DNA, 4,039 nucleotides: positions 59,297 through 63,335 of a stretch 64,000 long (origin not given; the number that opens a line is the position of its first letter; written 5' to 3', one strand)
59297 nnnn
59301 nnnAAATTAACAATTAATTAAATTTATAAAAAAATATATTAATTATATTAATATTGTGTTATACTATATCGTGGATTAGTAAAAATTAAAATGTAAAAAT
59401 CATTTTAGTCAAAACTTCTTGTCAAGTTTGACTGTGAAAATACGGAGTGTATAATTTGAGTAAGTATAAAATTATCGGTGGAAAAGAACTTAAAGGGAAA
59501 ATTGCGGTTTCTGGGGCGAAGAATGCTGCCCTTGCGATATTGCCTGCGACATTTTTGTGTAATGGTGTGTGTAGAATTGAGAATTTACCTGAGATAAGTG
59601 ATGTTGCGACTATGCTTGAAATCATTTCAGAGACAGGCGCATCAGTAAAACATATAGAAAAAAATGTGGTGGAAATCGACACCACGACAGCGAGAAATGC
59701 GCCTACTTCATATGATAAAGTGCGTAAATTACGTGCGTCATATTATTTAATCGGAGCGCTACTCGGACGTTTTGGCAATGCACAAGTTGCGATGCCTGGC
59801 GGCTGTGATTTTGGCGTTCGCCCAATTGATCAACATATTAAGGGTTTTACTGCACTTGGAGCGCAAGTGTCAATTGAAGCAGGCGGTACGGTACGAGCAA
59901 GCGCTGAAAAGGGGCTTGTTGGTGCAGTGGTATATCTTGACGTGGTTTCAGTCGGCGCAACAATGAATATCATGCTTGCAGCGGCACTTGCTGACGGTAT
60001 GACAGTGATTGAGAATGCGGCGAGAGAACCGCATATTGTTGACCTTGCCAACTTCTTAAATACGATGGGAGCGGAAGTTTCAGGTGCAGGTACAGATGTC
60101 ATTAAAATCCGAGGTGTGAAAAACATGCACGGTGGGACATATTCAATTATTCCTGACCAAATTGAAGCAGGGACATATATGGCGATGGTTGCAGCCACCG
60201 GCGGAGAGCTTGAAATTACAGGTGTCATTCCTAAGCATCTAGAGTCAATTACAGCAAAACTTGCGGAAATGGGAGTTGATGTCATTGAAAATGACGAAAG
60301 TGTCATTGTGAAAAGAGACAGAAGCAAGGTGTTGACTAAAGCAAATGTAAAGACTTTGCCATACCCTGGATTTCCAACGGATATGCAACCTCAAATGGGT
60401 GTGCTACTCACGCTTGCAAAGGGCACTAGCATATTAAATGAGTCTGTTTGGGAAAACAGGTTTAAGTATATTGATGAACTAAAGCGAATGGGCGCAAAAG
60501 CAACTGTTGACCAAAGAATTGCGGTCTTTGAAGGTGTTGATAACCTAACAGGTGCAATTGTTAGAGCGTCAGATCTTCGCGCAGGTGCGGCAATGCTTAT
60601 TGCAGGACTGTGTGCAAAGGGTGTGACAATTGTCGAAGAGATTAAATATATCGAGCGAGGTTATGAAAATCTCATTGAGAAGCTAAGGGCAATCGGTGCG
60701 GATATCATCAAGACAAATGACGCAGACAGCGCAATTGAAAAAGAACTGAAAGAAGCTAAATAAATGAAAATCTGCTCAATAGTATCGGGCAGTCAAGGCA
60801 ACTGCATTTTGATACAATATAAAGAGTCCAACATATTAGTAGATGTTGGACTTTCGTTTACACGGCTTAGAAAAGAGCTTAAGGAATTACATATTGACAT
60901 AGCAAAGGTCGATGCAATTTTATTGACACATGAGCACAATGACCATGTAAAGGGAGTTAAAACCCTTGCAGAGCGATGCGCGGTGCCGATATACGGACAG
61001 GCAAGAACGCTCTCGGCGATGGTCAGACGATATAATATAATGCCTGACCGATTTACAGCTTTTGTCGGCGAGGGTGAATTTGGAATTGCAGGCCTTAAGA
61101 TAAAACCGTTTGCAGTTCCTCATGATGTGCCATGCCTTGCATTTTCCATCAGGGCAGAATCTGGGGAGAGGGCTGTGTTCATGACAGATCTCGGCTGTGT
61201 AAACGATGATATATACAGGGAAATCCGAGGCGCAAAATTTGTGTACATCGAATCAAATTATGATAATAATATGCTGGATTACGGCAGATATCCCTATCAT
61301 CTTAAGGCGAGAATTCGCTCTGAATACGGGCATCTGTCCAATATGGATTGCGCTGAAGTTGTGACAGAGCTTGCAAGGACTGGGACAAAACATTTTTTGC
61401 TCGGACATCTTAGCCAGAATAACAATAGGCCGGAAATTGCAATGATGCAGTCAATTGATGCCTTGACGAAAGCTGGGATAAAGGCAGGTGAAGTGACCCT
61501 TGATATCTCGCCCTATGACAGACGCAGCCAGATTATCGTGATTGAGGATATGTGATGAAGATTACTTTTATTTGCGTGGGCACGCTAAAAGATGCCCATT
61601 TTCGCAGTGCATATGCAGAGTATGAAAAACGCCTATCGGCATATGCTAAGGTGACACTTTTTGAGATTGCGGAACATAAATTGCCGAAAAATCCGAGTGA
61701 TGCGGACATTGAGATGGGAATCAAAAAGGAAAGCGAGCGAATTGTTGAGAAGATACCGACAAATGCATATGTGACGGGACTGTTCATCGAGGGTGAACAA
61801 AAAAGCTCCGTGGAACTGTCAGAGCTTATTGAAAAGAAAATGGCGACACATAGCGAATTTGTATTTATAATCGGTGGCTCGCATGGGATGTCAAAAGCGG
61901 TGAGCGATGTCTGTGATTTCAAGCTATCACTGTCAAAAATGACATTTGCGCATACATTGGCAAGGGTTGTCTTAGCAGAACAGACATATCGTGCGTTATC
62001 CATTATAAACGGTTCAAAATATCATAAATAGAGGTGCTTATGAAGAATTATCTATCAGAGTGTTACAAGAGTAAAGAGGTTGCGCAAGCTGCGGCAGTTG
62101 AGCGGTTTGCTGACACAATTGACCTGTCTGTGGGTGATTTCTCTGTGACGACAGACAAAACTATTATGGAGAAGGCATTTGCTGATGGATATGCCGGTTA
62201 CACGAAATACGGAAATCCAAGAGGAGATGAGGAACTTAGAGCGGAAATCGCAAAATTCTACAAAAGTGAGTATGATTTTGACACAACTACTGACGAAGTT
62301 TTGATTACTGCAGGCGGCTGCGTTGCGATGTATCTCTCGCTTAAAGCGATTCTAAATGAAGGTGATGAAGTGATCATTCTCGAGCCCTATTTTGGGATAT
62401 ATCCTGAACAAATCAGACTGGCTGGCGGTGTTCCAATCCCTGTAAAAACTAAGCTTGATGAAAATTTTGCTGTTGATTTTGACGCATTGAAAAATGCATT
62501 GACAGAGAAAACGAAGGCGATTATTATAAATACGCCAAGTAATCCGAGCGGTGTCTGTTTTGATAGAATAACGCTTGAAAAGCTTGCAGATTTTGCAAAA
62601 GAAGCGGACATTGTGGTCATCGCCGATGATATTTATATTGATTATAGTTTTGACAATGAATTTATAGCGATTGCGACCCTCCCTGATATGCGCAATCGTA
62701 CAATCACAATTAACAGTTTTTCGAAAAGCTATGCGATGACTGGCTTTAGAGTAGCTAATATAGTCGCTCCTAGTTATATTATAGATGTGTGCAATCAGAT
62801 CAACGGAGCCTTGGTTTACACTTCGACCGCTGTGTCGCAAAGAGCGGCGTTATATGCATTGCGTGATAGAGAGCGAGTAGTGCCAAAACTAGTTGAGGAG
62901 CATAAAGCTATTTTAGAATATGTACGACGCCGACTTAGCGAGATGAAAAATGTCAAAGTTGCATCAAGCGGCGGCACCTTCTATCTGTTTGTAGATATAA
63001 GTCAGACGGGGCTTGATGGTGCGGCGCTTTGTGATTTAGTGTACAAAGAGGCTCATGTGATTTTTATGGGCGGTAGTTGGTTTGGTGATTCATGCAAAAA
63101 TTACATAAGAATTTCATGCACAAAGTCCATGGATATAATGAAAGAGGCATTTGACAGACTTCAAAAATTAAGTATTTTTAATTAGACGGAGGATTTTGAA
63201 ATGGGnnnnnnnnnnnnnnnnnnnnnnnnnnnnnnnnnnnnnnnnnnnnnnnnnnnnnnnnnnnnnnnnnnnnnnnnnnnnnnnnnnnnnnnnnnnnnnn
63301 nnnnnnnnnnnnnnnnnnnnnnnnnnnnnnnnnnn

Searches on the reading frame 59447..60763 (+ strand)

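Call 40: search_protein_families(library=pfam, proteins=[window:59447-60763:+], max_evalue=0.00001)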
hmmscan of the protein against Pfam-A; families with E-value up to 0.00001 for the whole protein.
window:59447-60763:+ (438 aa): 1 family
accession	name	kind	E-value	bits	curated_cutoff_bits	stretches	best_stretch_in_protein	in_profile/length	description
PF00275.25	EPSP_synthase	-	1.6e-96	324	22.8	1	11-413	3-417/417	EPSP synthase (3-phosphoshikimate 1-carboxyvinyltransferase)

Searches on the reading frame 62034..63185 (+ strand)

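Call 40: search_protein_families(library=pfam, proteins=[window:62034-63185:+], max_evalue=0.00001)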
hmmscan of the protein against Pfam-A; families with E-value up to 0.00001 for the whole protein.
window:62034-63185:+ (383 aa): 4 families
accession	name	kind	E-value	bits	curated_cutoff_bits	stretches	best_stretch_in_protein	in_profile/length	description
PF00155.27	Aminotran_1_2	-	2e-61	208.7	19.7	1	27-376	2-361/361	Aminotransferase class I and II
PF01053.26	Cys_Met_Meta_PP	-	9.2e-10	38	27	1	51-200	42-175/381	Cys/Met metabolism PLP-dependent enzyme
PF01041.23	DegT_DnrJ_EryC1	-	8.5e-08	32.2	19.8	1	86-198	39-145/360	DegT/DnrJ/EryC1/StrS aminotransferase family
PF00266.25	Aminotran_5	-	7.5e-06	25.6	21.5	0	66-198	46-175/371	Aminotransferase class-V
